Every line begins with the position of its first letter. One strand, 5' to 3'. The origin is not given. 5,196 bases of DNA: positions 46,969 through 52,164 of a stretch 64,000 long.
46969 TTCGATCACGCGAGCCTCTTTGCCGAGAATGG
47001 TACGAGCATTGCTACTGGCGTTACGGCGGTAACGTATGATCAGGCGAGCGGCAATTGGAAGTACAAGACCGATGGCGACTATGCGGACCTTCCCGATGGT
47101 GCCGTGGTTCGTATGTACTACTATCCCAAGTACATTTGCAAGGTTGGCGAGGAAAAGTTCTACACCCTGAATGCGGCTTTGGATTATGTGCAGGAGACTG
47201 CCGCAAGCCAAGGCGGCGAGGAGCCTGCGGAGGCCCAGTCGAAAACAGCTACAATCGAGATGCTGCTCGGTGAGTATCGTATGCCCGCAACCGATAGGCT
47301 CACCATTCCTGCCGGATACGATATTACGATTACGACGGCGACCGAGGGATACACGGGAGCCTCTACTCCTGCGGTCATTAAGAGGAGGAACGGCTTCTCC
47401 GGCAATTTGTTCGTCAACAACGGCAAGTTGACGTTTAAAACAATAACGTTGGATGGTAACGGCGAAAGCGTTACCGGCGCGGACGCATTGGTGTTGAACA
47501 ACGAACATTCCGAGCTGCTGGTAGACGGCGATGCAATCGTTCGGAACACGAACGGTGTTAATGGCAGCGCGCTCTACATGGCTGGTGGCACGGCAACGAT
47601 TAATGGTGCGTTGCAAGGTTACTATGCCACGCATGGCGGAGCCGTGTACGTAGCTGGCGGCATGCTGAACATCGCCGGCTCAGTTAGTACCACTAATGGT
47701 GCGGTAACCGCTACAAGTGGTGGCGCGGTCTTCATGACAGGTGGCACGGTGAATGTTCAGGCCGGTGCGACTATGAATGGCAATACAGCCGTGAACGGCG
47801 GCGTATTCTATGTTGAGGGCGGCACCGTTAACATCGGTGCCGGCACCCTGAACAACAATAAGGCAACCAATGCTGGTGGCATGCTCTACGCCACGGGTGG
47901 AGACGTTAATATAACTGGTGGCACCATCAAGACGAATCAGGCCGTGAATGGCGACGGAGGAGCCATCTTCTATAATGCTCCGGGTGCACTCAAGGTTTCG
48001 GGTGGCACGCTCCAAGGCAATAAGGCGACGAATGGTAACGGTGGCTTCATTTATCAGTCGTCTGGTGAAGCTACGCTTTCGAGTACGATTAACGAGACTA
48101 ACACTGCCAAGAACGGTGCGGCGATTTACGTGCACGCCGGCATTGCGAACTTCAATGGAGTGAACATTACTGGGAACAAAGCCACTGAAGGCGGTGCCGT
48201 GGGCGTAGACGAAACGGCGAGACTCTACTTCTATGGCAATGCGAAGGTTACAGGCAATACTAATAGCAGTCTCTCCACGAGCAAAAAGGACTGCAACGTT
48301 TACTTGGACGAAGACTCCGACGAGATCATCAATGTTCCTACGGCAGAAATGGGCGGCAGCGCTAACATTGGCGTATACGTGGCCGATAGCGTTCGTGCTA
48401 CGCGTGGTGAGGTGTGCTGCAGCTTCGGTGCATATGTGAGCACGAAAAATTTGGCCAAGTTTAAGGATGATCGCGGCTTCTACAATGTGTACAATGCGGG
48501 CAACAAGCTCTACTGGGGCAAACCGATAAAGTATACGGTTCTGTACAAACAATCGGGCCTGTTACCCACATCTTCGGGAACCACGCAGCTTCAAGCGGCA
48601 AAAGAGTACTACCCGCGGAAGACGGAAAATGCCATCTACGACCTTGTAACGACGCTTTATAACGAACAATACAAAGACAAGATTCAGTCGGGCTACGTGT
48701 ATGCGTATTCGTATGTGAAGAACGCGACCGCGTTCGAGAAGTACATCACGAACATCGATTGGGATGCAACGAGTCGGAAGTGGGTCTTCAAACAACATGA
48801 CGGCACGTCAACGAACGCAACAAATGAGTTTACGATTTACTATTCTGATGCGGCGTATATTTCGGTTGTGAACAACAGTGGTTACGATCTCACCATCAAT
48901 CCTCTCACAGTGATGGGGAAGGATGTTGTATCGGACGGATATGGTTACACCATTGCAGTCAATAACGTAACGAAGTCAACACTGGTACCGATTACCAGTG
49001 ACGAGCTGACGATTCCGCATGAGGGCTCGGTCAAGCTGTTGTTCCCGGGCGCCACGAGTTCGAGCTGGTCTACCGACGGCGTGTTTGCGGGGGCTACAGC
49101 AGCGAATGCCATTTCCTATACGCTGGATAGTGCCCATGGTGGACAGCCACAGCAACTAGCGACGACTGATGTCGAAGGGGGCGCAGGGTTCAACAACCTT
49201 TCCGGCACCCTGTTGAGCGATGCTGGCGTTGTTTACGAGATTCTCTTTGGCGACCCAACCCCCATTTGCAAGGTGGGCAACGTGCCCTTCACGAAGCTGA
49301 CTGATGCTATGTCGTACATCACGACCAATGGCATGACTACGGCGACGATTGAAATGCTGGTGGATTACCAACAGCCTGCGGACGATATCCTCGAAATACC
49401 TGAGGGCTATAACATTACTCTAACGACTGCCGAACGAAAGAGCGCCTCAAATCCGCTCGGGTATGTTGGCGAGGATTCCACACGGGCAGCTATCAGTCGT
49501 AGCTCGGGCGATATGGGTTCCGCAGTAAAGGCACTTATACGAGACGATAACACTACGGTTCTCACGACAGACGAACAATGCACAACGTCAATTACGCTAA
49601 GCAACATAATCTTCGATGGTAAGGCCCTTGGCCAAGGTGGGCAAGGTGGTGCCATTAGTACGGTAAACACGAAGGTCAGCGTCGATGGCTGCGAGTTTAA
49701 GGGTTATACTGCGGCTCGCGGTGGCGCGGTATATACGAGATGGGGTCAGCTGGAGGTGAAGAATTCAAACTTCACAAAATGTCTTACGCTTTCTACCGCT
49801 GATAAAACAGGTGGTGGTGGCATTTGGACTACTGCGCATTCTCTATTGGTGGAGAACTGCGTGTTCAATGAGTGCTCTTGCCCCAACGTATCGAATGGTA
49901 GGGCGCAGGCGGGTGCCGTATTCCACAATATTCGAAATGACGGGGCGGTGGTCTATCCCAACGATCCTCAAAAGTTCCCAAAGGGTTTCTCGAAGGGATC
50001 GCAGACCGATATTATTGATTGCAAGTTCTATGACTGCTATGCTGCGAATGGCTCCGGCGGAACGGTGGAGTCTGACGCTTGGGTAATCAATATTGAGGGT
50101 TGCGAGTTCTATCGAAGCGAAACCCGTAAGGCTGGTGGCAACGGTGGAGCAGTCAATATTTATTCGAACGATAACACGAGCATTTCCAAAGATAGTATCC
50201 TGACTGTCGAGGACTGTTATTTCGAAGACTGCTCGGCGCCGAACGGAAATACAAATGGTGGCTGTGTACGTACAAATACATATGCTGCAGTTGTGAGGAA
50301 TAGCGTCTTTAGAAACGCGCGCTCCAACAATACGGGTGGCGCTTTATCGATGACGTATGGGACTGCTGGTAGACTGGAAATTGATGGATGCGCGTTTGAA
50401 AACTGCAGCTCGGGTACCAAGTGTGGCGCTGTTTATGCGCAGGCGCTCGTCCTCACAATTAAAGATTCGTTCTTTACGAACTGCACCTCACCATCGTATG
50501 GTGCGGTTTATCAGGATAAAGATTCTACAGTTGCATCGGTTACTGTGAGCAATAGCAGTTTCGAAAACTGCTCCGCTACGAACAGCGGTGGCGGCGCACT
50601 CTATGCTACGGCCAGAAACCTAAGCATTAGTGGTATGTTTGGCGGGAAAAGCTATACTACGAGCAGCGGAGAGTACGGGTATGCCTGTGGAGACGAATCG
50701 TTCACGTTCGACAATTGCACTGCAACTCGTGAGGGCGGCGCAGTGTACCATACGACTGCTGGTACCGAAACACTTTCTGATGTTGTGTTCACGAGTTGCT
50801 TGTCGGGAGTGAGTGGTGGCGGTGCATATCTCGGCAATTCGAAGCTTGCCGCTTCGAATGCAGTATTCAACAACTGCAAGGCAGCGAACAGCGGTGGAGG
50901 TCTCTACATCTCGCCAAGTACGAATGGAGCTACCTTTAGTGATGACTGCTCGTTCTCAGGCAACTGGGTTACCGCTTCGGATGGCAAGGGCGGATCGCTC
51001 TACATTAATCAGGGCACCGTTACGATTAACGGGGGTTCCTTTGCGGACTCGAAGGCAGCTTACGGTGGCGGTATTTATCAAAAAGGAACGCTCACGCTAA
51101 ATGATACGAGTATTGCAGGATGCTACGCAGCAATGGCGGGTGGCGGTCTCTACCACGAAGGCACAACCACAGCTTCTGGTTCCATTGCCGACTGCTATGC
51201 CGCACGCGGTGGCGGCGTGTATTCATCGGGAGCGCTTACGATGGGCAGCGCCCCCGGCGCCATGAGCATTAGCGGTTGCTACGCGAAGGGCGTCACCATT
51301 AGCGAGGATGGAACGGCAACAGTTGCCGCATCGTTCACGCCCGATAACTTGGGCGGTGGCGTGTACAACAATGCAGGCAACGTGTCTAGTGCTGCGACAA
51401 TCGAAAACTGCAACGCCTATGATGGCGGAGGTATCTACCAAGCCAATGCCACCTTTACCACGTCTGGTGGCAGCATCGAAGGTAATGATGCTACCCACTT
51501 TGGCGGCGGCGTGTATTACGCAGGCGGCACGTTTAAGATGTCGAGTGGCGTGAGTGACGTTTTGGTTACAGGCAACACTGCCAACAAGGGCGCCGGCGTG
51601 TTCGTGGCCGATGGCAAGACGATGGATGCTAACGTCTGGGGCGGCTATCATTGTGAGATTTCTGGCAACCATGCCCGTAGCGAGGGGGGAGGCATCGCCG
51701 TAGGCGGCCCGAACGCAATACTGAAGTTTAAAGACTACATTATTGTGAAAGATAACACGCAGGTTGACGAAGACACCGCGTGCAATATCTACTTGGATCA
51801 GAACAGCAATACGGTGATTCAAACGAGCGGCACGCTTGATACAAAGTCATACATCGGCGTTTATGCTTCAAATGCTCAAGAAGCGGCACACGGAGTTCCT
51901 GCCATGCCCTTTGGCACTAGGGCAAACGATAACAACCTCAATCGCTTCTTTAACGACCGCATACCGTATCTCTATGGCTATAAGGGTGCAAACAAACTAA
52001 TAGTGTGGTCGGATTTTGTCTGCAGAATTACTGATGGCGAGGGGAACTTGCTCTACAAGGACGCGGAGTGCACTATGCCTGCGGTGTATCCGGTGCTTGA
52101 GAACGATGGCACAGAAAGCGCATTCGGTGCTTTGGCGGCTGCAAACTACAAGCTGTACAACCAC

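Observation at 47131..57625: Five-fold iteration of a capped beta-helix super-module with conserved N- and C-cap signatures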

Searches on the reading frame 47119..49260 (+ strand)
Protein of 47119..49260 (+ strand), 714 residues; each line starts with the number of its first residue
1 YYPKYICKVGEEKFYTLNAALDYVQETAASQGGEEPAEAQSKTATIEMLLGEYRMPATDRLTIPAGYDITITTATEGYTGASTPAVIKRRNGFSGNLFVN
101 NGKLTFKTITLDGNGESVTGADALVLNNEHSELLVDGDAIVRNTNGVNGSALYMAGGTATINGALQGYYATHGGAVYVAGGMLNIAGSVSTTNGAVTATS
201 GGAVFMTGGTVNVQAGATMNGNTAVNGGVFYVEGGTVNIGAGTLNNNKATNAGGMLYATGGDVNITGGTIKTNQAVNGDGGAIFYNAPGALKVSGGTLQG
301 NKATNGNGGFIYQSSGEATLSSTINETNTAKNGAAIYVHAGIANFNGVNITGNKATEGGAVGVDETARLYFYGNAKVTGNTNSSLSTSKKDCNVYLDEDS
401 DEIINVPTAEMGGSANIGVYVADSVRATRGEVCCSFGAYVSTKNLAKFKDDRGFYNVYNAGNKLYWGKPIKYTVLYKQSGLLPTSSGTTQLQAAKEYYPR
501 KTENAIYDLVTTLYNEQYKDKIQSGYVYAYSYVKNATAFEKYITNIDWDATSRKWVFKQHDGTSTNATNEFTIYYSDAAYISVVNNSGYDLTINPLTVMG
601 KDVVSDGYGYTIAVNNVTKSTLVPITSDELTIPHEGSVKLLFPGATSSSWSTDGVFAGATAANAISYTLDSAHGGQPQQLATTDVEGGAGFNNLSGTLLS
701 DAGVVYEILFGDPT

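Call 5: search_protein_families(library=pfam, proteins=[window:47119-49260:+], max_evalue=0.01)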
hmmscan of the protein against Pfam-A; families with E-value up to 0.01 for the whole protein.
window:47119-49260:+ (714 aa): 0 families

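Call 6: search_protein_families(library=ncbifam, proteins=[window:47119-49260:+], max_evalue=0.01)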
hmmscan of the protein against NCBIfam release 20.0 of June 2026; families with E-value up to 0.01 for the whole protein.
window:47119-49260:+ (714 aa): 0 families

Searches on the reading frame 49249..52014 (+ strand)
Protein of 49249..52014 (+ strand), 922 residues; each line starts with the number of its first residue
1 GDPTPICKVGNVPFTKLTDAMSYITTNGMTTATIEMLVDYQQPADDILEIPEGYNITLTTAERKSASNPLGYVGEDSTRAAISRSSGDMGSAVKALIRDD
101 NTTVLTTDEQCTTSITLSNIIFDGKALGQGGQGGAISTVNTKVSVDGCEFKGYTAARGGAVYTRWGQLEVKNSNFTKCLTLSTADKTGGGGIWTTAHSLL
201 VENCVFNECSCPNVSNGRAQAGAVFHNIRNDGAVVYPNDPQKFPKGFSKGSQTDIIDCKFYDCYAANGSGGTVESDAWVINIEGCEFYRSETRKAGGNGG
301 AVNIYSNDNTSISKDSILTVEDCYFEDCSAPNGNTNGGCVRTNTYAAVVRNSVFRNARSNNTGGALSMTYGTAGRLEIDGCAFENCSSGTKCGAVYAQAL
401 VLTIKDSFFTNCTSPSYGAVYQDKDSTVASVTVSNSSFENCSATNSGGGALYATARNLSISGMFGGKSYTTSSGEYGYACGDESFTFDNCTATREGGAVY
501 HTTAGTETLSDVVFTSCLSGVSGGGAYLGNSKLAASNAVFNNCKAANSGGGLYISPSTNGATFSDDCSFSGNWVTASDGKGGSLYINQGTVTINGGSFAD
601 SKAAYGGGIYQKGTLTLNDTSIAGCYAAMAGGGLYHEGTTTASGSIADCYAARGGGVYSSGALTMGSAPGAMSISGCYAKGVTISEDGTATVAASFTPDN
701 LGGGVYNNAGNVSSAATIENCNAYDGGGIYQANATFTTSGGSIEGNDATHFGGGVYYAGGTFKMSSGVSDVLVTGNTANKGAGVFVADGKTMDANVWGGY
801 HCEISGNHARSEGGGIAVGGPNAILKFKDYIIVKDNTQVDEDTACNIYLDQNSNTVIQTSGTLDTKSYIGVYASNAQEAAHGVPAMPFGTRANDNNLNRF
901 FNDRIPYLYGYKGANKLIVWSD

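Call 5: search_protein_families(library=pfam, proteins=[window:49249-52014:+], max_evalue=0.01)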
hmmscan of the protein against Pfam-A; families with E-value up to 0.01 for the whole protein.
window:49249-52014:+ (922 aa): 1 family
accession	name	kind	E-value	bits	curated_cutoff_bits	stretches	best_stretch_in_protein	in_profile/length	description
PF01696.23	Adeno_E1B_55K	-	0.0065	15.6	24.5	1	114-220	123-212/387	Adenovirus EB1 55K protein / large t-antigen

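Call 6: search_protein_families(library=ncbifam, proteins=[window:49249-52014:+], max_evalue=0.01)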
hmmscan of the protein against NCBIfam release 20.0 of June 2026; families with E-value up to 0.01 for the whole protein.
window:49249-52014:+ (922 aa): 0 families
